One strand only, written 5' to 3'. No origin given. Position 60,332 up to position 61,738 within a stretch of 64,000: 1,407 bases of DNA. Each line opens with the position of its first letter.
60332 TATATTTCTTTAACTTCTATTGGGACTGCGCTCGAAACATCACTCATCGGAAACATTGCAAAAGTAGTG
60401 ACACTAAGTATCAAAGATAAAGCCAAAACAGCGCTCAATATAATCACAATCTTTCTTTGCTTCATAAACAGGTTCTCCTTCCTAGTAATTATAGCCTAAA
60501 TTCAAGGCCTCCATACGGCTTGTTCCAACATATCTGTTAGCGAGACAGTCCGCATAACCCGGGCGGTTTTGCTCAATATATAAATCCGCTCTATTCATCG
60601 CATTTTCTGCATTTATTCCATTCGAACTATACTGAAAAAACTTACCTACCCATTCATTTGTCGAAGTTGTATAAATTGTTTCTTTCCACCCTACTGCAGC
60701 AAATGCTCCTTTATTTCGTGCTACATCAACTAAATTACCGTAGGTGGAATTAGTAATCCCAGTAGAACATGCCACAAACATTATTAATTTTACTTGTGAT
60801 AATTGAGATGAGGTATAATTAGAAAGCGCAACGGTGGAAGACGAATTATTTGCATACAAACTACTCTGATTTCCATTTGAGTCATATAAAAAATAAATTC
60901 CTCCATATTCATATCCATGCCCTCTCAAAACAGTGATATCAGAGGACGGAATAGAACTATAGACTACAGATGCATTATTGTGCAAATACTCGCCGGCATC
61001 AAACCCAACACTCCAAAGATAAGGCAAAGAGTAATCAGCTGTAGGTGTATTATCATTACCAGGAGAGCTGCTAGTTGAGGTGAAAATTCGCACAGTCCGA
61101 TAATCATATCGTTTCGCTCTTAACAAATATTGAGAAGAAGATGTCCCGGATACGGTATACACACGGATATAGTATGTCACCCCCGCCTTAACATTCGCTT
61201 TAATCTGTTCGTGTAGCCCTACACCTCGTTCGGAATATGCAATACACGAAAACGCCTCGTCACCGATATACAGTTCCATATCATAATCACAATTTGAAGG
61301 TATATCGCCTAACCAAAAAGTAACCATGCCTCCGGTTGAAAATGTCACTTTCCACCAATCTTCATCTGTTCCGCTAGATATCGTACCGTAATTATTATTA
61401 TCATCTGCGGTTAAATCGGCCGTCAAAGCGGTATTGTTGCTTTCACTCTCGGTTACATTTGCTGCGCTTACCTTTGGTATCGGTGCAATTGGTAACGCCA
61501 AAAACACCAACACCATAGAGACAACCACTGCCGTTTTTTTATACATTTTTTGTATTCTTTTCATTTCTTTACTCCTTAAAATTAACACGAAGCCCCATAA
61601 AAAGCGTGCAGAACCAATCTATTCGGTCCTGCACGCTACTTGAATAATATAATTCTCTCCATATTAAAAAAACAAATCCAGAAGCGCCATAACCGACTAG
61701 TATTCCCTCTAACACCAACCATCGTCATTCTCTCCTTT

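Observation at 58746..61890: AT-rich three-gene islet of unknown function between pit and ltaS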

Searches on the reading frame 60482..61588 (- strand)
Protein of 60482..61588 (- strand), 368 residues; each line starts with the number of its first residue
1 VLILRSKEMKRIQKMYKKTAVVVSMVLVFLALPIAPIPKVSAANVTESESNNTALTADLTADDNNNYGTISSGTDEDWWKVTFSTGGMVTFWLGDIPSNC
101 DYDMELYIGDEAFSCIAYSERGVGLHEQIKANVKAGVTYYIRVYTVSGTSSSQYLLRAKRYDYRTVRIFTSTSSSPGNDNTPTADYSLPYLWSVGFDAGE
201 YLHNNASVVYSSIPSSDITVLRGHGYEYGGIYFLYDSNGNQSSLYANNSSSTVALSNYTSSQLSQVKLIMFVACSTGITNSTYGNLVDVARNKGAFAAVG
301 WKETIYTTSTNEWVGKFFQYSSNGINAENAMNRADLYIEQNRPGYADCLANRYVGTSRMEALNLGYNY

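Call 3: search_protein_families(library=pfam, proteins=[window:60482-61588:-], max_evalue=1)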
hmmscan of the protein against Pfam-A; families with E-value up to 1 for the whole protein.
window:60482-61588:- (368 aa): 2 families
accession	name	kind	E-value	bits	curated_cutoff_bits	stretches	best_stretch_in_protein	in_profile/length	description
PF04151.21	PPC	-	0.00033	21.9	25.9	1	75-145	1-70/70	Bacterial pre-peptidase C-terminal domain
PF12770.12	CHAT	-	0.0013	18.7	24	1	249-340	173-268/289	CHAT domain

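Call 4: search_protein_families(library=ncbifam, proteins=[window:60482-61588:-], max_evalue=1)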
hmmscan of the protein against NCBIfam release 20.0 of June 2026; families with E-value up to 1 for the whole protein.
window:60482-61588:- (368 aa): 0 families

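Call 11: find_homologous_proteins(query=window:60482-61564:-)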
Query window:60482-61564:- (360 aa): 16 proteins with E <= 0.001 among 4790 candidates.
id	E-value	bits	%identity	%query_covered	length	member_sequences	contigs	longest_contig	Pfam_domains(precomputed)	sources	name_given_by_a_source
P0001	2.9e-237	804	100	100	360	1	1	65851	-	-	-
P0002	5.5e-79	284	44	93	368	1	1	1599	-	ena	-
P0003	4.4e-76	274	42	89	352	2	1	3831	-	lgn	-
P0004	1.3e-62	230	39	98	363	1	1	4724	-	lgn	-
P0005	3.8e-62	228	39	94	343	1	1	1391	PF04151.22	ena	-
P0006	5.5e-52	195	35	98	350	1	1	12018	-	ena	-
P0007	1.7e-49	187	36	88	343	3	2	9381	PF04151.22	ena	-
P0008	1.0e-48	184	35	94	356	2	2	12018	-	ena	-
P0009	1.4e-46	177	35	97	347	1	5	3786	-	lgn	-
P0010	3.3e-38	150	31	98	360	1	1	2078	-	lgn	-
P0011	2.6e-34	137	40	54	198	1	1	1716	-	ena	-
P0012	4.9e-24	103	42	44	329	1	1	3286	PF04151.22,PF13529.14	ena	-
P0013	5.6e-23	100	44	32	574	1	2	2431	-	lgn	-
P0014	7.0e-18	83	35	50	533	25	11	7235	PF11692.13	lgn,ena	-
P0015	1.5e-15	75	42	32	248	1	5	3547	PF04151.22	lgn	-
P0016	1.1e-13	69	36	36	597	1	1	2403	PF01551.30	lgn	-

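Call 12: find_encoding_contigs(protein=P0006, flank=10000, max_places=3)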
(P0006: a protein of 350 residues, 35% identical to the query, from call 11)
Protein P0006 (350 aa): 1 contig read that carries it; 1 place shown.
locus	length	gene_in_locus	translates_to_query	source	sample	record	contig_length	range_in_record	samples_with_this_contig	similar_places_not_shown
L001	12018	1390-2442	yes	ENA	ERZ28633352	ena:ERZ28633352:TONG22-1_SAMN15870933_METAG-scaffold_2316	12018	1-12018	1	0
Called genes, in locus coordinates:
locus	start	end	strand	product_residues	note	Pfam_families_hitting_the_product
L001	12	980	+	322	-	-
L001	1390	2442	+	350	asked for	-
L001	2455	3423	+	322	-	-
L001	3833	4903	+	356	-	-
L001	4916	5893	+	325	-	-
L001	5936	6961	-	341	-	PF01212:Beta_elim_lyase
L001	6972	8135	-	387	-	PF01545:Cation_efflux, PF16916:ZT_dimer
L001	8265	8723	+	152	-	PF22381:Staph_reg_Sar_Rot, PF01047:MarR, PF12802:MarR_2, PF13412:HTH_24, PF13463:HTH_27 (weak), PF13545:HTH_Crp_2 (weak), PF01325:Fe_dep_repress, PF13601:HTH_34 (weak), +2 more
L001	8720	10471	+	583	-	PF00664:ABC_membrane, PF00005:ABC_tran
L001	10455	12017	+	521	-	?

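Call 13: find_encoding_contigs(protein=P0007, flank=10000, max_places=3)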
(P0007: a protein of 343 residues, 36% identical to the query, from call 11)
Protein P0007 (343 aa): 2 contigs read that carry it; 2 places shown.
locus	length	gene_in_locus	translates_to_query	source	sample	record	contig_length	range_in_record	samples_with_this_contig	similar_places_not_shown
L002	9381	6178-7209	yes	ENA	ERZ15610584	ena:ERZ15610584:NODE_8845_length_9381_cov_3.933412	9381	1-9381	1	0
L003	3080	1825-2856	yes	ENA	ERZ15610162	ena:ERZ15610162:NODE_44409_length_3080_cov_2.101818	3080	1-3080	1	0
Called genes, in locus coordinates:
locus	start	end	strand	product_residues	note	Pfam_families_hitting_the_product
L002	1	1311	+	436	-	?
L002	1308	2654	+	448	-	PF01554:MatE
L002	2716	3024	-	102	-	PF21365:Glyco_hydro_31_3rd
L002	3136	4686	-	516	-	PF13802:Gal_mutarotas_2 (faint), PF01055:Glyco_hydro_31_2nd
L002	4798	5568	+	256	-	PF02311:AraC_binding, PF07883:Cupin_2 (weak), PF12833:HTH_18, PF00165:HTH_AraC (weak)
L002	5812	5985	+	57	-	-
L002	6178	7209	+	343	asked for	PF04151:PPC (weak)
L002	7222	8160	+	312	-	-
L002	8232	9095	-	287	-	PF02645:DegV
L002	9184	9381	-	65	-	?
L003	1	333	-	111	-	?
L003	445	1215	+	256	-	PF02311:AraC_binding, PF07883:Cupin_2 (weak), PF12833:HTH_18, PF00165:HTH_AraC (weak)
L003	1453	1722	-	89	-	-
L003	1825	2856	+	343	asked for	PF04151:PPC (weak)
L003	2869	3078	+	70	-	?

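Call 18: find_encoding_contigs(protein=P0004, flank=10000, max_places=3)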
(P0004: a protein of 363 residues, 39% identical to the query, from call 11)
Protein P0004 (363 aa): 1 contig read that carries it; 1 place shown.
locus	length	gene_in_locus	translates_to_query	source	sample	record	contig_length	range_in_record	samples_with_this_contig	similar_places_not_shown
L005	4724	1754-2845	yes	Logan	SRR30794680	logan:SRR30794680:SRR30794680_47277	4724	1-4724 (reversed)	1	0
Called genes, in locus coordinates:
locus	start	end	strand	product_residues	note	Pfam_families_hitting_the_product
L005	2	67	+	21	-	?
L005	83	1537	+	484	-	-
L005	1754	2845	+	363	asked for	-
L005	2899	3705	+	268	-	-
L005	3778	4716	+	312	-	-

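Call 19: find_encoding_contigs(protein=P0003, flank=10000, max_places=3)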
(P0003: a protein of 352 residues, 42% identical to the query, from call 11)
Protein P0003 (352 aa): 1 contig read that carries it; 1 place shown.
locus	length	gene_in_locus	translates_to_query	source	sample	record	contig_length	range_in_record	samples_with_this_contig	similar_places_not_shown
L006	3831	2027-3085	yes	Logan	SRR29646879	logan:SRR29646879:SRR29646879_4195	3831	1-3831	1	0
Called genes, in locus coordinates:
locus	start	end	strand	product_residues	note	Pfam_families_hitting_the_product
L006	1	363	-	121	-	?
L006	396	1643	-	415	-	PF00890:FAD_binding_2 (faint), PF01134:GIDA (weak), PF01266:DAO (faint), PF03486:HI0933_like, PF07992:Pyr_redox_2, PF12831:FAD_oxidored (weak), PF13450:NAD_binding_8 (weak), PF22780:HI0933_like_1st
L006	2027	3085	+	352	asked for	-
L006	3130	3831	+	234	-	?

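Call 29: search_solved_structures(query=A1, max_evalue=10, show_alignments=2)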
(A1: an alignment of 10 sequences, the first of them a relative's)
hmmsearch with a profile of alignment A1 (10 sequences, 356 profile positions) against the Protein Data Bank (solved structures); distinct sequences matched with E-value up to 10: 4.
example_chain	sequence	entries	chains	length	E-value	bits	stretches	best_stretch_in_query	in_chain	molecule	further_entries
8tl0_A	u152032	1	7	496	1.5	10.9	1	280-333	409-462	CHAT domain-containing protein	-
2nmb_A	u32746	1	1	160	2.4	10.3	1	269-326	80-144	PROTEIN (NUMB PROTEIN)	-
5yi7_A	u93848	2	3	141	2.6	10.1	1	269-325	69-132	Protein numb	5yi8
1ddm_A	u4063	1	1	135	2.8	10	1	269-323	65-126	NUMB PROTEIN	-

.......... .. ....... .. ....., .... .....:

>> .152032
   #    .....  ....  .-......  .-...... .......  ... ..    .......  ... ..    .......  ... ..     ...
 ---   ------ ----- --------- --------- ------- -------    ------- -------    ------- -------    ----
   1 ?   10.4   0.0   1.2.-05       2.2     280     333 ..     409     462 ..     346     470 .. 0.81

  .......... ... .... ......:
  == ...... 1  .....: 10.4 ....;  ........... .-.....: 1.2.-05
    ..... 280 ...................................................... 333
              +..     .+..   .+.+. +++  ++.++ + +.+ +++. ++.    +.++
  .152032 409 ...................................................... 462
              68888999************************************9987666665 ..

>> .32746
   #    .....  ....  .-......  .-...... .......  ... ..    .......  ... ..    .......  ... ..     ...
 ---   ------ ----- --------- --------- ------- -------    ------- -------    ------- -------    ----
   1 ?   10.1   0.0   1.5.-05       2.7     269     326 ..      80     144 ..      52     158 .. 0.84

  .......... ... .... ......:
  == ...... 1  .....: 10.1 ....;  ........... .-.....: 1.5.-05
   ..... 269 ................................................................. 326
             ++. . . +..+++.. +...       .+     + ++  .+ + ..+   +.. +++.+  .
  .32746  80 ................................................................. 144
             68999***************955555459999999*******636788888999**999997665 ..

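Call 33: predict_structure(alignment_id=A1)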
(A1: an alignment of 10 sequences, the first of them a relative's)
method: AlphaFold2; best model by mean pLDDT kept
length: 360 residues; sequences in the alignment: 10
mean_pLDDT: 84.5   pTM: 0.83
mean pLDDT of the five models: 84.5, 83.9, 83.1, 78.0, 77.4
residues with pLDDT >= 90: 156; 70-90: 150; 50-70: 45; < 50: 9
segments of 3 or more residues with pLDDT < 50: 25-32
pLDDT, mean of each block of 10 residues (from residue 1): 65 80 52 70 77 84 85 89 89 88 76 65 90 88 88 92 67 82 94 90 96 84 74 85 83 95 93 91 96 87 93 95 96 88 90 86
secondary structure, 60 per line:
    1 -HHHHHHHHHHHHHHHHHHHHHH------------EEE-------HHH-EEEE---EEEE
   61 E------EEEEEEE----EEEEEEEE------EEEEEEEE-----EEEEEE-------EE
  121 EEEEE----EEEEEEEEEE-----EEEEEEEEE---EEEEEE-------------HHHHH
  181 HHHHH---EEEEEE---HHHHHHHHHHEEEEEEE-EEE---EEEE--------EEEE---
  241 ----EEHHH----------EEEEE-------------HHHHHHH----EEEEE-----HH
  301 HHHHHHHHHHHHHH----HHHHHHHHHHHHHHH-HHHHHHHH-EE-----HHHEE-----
elements in order: H2-23 E36-38 E50-53 E57-61 E68-74 E79-86 E93-100 E106-111 E119-125 E130-139 E145-153 E157-162 H176-185 E189-194 H198-207 E208-214 E216-218 E222-225 E234-237 E260-264 H278-284 E289-293 H299-314 H319-333 H335-342
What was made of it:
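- AF2 pLDDT 84.5, pTM 0.83 (call 33).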

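Call 37: fold_search(model_id=the predicted structure, library=pdb)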
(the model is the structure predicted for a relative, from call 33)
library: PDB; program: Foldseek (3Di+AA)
matches with E <= 10: 1714; with E <= 0.001: 67
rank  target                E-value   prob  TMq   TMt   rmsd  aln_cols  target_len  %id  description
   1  8tl0_D                5.7e-09  1.00  0.39  0.30   4.7       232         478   13  Structure of activated SAVED-CHAT filament (released 2024-03-06)
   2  8tl0_B                9.8e-09  1.00  0.36  0.28   4.9       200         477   13  Structure of activated SAVED-CHAT filament (released 2024-03-06)
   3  8tl0_A                1.2e-08  1.00  0.40  0.31   5.2       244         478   13  Structure of activated SAVED-CHAT filament (released 2024-03-06)
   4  8tl0_C                1.4e-08  1.00  0.41  0.32   5.2       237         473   11  Structure of activated SAVED-CHAT filament (released 2024-03-06)
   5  1nqd_B                4.7e-08  1.00  0.29  0.83   3.0       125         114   21  CRYSTAL STRUCTURE OF CLOSTRIDIUM HISTOLYTICUM COLG COLLAGENASE COLLAGEN-BINDING DOMAIN 3B AT 1.65 ANGSTROM RESOLUTION  (released 2003-04-15)
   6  1nqd_A                5.3e-08  1.00  0.28  0.83   2.8       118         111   19  CRYSTAL STRUCTURE OF CLOSTRIDIUM HISTOLYTICUM COLG COLLAGENASE COLLAGEN-BINDING DOMAIN 3B AT 1.65 ANGSTROM RESOLUTION  (released 2003-04-15)
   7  4hpk_B                6.3e-08  1.00  0.28  0.83   2.9       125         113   22  Crystal structure of Clostridium histolyticum colg collagenase collagen-binding domain 3B at 1.35 Angstrom resolution  (released 2012-12-12)
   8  2o8o_A                1.7e-07  1.00  0.27  0.82   2.9       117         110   21  Crystal structure of Clostridium histolyticum colg collagenase collagen-binding domain 3B at 1.35 Angstrom resolution  (released 2007-12-11)
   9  5iku                  6.1e-07  1.00  0.29  0.43   2.4       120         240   22  Crystal structure of the Hathewaya histolytica ColG tandem collagen-binding domain s3as3b in the presence of calcium at  (released 2017-03-15)
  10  3jqw_C                8.3e-07  1.00  0.28  0.78   2.2       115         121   23  Crystal structure of Clostridium histolyticum colH collagenase collagen-binding domain 3 at 2 Angstrom resolution in p (released 2010-09-29)
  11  3jqw_A                1.2e-06  1.00  0.28  0.79   2.6       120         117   22  Crystal structure of Clostridium histolyticum colH collagenase collagen-binding domain 3 at 2 Angstrom resolution in p (released 2010-09-29)
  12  8tl0_I                1.8e-06  1.00  0.39  0.30   4.8       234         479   13  Structure of activated SAVED-CHAT filament (released 2024-03-06)
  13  3jqw_B                2.9e-06  1.00  0.27  0.75   2.6       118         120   23  Crystal structure of Clostridium histolyticum colH collagenase collagen-binding domain 3 at 2 Angstrom resolution in p (released 2010-09-29)
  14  5sv5                  4.4e-06  1.00  0.25  0.75   2.8       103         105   18  1.0 Angstrom Crystal Structure of pre-Peptidase C-terminal Domain of Collagenase from Bacillus anthracis. (released 2016-08-17)
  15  9pnk_A                1.7e-05  0.98  0.21  0.16  19.2       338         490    8  Crystal structure of the GH29-like fucosidase FucWf4 in complex with fucose (released 2025-11-05)
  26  8rot_A                1.5e-04  1.00  0.37  0.16   5.4       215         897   14  Cryo-EM structure of the transmembrane anti-sigma factor DdvA (released 2024-11-06)
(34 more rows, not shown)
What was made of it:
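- On Clan CD cysteine peptidase (caspase/CHAT fold): Foldseek: 8tl0 SAVED-CHAT E 6e-9; Csx29, DdvA, separase, caspase-1/-4/-11 and CED-3 at E 5e-5 to 6e-4 (call 37).
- On PPC / collagen-binding domain (PF04151): TM (target-normalised) 0.75-0.83, E 5e-8 to 4e-6 (call 37).
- Closest known: Collagen-binding / pre-peptidase C-terminal. Same: Same fold (TM about 0.75-0.83 to 1nqd, 4hpk and 3jqw; call 37).
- Foldseek against PDB: SAVED-CHAT 8tl0 E 6e-9, then Csx29, DdvA, separase and caspases for the C-terminal domain; ColG/ColH collagen-binding domains with TM about 0.8 for the N-terminal domain (call 37). A CHAT-containing anti-sigma factor (DdvA, 8rot) is among A's fold matches (call 37).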

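Call 56: find_encoding_contigs(protein=P0009, flank=8000, max_places=5)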
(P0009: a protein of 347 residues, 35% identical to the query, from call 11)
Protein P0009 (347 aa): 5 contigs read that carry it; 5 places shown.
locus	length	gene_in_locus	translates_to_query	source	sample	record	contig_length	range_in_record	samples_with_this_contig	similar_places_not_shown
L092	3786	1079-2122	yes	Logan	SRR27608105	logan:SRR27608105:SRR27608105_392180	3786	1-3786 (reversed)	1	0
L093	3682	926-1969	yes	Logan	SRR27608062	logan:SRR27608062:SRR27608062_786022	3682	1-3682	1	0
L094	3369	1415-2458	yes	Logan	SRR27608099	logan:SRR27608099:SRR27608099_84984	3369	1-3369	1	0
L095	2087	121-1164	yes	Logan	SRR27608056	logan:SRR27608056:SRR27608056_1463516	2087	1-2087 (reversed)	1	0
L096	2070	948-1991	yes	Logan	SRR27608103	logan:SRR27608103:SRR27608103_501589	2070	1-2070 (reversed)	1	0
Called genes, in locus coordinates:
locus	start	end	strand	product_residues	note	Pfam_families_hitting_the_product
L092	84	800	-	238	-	-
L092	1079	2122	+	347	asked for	-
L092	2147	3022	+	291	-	-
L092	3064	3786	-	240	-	?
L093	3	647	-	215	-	?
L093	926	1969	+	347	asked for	-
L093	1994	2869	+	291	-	-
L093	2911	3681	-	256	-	?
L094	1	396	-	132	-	?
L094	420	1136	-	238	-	-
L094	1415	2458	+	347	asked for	-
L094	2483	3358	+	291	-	-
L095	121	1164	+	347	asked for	-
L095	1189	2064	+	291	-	-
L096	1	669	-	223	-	?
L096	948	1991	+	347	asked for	-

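Call 59: find_related_loci(query=A1, collection=viral_contigs, flank=8000)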
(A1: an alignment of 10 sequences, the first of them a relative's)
Query A1 (360 aa) in viral_contigs; peptide patterns used: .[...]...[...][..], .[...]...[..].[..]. (x = any residue, [..] = any of these).
67 stretches matched a pattern, but none encodes a relative of the query by tblastn (E <= 1e-3).

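Call 64: search_protein_families(library=pfam, alignment_id=A1, max_evalue=0.1)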
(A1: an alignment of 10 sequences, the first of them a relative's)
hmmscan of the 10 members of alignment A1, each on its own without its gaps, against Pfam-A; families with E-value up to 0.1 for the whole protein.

A. member 1, P0001 (360 aa): 2 families
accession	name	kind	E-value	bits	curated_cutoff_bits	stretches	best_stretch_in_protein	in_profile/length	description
PF04151.21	PPC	-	0.00032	22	25.9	1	67-137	1-70/70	Bacterial pre-peptidase C-terminal domain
PF12770.12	CHAT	-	0.0012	18.7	24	1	241-332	173-268/289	CHAT domain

B. families by the number of members that match (of 10 scanned): 4 families
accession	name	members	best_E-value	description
PF04151.21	PPC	7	4e-07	Bacterial pre-peptidase C-terminal domain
PF12770.12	CHAT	3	9.3e-05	CHAT domain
PF10342.15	Kre9_KNH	1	0.021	Kre9/KNH-like N-terminal Ig-like domain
PF14120.11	YhzD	1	0.041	YhzD-like protein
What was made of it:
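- Pfam PPC in 7 of 10 members and CHAT in 3 of 10 (call 64).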

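Call 65: search_protein_families(library=padloc, proteins=[window:60482-61564:-], max_evalue=0.1)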
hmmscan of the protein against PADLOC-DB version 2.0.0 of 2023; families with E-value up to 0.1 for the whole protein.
window:60482-61564:- (360 aa): 0 families
